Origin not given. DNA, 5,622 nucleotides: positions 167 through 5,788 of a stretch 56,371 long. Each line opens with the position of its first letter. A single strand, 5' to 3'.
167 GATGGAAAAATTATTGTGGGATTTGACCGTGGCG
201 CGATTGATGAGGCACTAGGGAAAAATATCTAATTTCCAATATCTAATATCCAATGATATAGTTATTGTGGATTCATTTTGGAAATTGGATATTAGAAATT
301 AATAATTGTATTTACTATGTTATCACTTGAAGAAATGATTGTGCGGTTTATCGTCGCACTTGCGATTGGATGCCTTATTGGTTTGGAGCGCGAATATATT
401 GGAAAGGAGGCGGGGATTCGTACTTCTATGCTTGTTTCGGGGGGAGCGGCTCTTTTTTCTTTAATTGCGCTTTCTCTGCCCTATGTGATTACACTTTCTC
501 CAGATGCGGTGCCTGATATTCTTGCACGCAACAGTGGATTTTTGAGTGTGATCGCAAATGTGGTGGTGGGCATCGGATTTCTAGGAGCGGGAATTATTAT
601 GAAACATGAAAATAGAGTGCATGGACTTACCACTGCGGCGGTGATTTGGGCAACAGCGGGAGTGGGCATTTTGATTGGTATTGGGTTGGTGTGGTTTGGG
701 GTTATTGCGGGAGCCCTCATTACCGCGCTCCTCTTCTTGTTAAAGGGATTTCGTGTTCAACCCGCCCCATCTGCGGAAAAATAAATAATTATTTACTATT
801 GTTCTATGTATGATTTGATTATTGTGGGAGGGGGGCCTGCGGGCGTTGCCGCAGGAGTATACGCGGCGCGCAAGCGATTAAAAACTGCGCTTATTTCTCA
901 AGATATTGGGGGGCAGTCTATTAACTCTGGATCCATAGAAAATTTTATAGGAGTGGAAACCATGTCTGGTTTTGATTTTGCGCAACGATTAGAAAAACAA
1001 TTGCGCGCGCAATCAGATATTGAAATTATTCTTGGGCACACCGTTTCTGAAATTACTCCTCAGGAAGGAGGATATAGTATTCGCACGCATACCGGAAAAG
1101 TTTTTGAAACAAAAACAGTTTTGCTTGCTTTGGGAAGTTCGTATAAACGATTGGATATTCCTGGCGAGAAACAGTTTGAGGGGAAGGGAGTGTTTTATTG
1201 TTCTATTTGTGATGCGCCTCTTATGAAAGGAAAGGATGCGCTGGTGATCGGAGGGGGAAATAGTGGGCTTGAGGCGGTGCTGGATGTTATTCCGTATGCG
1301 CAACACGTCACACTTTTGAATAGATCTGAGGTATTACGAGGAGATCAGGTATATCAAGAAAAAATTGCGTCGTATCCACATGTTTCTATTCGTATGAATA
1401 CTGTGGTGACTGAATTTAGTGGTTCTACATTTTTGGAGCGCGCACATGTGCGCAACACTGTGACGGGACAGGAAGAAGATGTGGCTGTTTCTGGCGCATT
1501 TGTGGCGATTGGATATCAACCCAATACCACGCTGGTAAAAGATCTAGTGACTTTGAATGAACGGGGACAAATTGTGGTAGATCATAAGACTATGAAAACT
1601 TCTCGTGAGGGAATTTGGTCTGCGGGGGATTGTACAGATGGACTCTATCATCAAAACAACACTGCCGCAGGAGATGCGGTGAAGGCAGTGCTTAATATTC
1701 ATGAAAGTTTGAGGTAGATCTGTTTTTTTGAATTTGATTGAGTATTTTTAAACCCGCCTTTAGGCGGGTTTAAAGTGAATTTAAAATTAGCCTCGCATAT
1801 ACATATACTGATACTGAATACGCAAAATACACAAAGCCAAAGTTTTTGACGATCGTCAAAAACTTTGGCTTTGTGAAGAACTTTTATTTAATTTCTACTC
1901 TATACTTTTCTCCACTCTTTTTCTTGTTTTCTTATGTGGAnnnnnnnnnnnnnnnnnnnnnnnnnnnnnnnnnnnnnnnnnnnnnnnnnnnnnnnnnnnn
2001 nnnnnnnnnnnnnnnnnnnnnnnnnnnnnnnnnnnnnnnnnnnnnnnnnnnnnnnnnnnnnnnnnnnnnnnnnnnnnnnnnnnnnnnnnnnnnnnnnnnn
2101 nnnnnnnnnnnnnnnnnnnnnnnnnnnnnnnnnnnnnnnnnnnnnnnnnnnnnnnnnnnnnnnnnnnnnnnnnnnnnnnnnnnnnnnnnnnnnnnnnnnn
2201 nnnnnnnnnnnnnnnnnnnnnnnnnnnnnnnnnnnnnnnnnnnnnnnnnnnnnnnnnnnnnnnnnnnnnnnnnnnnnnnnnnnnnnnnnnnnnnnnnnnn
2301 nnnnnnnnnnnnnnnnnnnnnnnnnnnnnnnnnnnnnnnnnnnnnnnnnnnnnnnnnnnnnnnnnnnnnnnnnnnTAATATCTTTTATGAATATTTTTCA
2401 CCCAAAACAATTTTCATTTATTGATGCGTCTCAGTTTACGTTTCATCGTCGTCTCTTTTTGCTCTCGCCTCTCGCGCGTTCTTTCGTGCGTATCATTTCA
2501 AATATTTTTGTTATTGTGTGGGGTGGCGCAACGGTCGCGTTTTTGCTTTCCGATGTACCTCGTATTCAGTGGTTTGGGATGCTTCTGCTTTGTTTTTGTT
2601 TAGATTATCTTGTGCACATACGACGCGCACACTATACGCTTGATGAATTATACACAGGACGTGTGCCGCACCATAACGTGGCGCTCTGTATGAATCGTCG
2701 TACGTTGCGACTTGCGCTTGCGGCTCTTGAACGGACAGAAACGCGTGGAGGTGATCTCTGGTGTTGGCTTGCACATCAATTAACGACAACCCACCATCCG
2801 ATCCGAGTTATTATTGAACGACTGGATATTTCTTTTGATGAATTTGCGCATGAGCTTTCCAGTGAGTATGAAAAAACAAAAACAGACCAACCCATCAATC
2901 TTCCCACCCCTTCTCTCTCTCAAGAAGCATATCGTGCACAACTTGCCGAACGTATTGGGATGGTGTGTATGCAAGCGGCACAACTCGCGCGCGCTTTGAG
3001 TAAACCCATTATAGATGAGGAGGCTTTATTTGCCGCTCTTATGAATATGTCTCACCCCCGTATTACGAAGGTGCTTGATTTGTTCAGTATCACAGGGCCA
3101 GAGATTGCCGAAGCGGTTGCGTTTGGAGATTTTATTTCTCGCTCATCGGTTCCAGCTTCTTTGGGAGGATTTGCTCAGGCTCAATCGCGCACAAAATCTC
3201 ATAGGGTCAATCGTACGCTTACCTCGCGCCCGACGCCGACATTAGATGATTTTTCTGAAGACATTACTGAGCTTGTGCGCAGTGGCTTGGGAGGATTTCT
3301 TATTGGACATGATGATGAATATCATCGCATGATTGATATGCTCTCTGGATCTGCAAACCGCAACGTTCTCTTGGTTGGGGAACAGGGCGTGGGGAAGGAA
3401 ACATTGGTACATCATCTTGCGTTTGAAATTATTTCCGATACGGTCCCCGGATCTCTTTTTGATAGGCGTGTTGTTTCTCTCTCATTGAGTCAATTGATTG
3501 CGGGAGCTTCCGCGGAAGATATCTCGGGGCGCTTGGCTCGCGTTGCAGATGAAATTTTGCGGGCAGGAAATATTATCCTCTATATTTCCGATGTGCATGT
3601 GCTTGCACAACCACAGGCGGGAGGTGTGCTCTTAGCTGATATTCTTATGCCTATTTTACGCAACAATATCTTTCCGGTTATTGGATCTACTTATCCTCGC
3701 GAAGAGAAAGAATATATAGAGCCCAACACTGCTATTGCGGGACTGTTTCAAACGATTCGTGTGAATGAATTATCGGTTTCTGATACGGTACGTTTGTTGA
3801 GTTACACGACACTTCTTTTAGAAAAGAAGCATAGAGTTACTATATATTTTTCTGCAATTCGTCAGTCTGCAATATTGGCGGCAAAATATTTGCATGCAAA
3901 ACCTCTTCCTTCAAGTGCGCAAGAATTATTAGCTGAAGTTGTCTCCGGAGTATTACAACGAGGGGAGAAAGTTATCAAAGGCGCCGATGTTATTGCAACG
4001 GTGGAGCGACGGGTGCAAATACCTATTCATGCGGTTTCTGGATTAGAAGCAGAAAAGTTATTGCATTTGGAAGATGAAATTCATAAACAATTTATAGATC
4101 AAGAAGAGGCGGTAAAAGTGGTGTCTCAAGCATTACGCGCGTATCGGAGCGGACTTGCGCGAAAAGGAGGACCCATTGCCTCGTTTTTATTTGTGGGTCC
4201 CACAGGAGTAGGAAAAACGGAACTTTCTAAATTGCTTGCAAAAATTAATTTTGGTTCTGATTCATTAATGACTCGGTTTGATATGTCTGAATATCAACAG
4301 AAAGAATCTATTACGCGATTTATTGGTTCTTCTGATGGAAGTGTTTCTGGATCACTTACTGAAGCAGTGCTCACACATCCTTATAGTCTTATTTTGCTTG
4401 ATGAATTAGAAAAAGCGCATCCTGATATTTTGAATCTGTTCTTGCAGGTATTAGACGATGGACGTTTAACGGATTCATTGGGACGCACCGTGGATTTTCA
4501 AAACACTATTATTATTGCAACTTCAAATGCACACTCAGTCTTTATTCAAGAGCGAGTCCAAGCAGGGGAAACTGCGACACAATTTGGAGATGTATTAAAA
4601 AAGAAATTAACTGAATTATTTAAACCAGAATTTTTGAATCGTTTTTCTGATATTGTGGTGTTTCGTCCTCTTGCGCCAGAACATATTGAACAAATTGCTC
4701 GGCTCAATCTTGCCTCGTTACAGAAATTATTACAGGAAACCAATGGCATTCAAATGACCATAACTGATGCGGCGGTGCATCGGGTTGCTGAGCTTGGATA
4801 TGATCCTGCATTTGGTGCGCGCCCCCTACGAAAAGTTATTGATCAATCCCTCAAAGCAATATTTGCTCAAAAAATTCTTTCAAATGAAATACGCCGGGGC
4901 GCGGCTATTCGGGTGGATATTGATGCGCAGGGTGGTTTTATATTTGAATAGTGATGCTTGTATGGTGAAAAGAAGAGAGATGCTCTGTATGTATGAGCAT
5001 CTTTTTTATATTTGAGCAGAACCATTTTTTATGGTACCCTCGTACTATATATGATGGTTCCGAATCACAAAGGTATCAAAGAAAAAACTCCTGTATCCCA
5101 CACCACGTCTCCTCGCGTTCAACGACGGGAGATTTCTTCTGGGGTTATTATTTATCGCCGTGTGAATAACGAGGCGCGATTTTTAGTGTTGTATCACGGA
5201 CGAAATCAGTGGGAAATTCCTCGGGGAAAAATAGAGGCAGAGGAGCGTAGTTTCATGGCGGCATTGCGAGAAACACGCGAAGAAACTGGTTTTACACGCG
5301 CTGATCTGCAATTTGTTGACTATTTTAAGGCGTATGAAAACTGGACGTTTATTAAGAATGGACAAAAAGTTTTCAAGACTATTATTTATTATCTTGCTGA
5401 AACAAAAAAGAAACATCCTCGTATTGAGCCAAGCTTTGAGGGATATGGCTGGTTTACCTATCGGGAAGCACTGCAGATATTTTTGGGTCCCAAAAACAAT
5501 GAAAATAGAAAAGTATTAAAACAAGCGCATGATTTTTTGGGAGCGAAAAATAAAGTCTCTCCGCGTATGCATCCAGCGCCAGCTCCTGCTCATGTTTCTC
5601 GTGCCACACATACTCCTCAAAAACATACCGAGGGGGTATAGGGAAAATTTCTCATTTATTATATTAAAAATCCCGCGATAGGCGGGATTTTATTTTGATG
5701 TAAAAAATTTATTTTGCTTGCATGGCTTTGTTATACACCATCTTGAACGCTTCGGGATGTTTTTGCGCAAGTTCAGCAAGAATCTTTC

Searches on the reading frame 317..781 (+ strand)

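Call 17: search_protein_families(library=pfam, proteins=[window:317-781:+], max_evalue=0.001)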
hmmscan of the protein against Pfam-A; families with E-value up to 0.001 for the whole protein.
window:317-781:+ (155 aa): 1 family
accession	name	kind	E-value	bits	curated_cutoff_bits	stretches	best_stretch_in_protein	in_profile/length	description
PF02308.21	MgtC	-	9e-33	113.6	31.4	1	12-144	2-117/121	MgtC family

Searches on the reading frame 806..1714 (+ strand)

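Call 17: search_protein_families(library=pfam, proteins=[window:806-1714:+], max_evalue=0.001)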
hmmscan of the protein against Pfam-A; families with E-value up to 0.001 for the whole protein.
window:806-1714:+ (303 aa): 10 families
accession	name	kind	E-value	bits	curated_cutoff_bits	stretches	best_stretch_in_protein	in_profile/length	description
PF07992.20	Pyr_redox_2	-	9.6e-45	153.7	26.1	1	2-288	1-288/291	Pyridine nucleotide-disulphide oxidoreductase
PF13738.12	Pyr_redox_3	-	3e-28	99.4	30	1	50-274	75-305/305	Pyridine nucleotide-disulphide oxidoreductase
PF00070.33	Pyr_redox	-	2.1e-12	47.8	22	1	145-207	2-69/82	Pyridine nucleotide-disulphide oxidoreductase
PF01134.28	GIDA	-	8e-10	38.8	22.1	1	3-34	1-32/391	Glucose inhibited division protein A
PF12831.13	FAD_oxidored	-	2.4e-08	34.1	27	1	3-54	1-53/416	FAD dependent oxidoreductase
PF03486.20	HI0933_like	-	3.6e-08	33.6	50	0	3-32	2-31/244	HI0933-like protein Rossmann domain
PF00890.30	FAD_binding_2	-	3.9e-07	30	20.4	1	3-53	1-53/414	FAD binding domain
PF01266.30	DAO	-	4.1e-06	27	27.9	0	3-42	1-43/353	FAD dependent oxidoreductase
PF13454.12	NAD_binding_9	-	3.1e-05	24.5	21.8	0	58-111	102-154/155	FAD-NAD(P)-binding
PF01946.23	Thi4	-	4.1e-05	23.4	26.2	1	3-39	19-58/235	Thi4 family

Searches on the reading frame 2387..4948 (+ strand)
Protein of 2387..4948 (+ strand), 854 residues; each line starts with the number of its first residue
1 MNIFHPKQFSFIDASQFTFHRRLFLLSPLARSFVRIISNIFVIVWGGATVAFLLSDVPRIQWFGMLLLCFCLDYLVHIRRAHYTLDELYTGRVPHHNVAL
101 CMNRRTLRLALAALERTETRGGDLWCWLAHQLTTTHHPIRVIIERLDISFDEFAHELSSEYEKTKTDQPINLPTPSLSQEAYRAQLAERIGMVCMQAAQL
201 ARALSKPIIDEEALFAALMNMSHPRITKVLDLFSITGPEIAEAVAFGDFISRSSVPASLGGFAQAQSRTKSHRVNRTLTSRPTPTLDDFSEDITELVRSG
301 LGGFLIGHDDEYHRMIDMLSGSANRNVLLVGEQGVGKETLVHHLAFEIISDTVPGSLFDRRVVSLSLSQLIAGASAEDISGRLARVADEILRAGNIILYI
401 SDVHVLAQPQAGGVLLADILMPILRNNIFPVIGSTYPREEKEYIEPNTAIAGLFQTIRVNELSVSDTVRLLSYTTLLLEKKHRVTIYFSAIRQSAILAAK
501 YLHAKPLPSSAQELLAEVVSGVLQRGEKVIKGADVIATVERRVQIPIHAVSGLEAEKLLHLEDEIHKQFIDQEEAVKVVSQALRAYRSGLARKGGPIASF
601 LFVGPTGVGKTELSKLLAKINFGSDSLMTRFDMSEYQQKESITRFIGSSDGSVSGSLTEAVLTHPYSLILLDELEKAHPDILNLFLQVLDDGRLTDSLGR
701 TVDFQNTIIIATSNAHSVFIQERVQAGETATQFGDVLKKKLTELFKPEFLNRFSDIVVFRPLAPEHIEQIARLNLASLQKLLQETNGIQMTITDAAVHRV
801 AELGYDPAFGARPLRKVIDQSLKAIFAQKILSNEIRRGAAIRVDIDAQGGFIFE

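Call 17: search_protein_families(library=pfam, proteins=[window:2387-4948:+], max_evalue=0.001)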
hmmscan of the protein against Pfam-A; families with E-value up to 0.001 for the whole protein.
window:2387-4948:+ (854 aa): 14 families
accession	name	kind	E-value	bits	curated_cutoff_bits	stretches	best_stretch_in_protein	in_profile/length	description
PF07724.20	AAA_2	-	8.2e-52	176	27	1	596-755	2-165/166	AAA domain (Cdc48 subfamily)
PF10431.15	ClpB_D2-small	-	6.2e-21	74.7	21.9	1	762-843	1-81/81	C-terminal, D2-small domain, of ClpB protein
PF07728.20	AAA_5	-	1.1e-15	58.3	22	1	600-717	2-125/139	AAA domain (dynein-related subfamily)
PF00004.35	AAA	-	1.6e-15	58.1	21.2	2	601-718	2-113/131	ATPase family associated with various cellular activities (AAA)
PF00158.32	Sigma54_activat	-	5.5e-08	33.1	20.2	1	598-717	23-146/168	Sigma-54 interaction domain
PF17871.7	AAA_lid_9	-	3.9e-06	27.2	22.8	1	463-528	1-66/104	AAA lid domain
PF13191.12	AAA_16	-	7.7e-06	26.9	32.6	0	317-393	14-101/167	AAA ATPase domain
PF20720.3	nSTAND3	-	1.1e-05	25.6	27.2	0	311-351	6-44/155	Novel STAND NTPase 3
PF12775.13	AAA_7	-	3.8e-05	23.7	25.8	0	599-647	35-83/181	P-loop containing dynein motor region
PF05729.18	NACHT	-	4.7e-05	23.7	26.7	0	326-358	2-34/167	NACHT domain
PF20030.5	bpMoxR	-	0.00016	21.3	27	0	559-714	4-145/205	MoxR domain in the MoxR-vWA-beta-propeller ternary systems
PF13401.12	AAA_22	-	0.00031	21.5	27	0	601-690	9-109/130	AAA domain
PF05496.18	RuvB_N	-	0.00042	20.5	27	0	566-619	6-55/159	Holliday junction DNA helicase RuvB P-loop domain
PF01695.23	IstB_IS21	-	0.00052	20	24.1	0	323-416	91-175/238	IstB-like ATP binding protein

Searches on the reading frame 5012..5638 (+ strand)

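Call 17: search_protein_families(library=pfam, proteins=[window:5012-5638:+], max_evalue=0.001)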
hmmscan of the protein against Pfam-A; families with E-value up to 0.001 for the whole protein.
window:5012-5638:+ (209 aa): 1 family
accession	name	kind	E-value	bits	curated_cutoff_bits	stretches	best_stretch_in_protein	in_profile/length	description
PF00293.34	NUDIX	-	3.4e-15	56.7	21.1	1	45-170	6-132/134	NUDIX domain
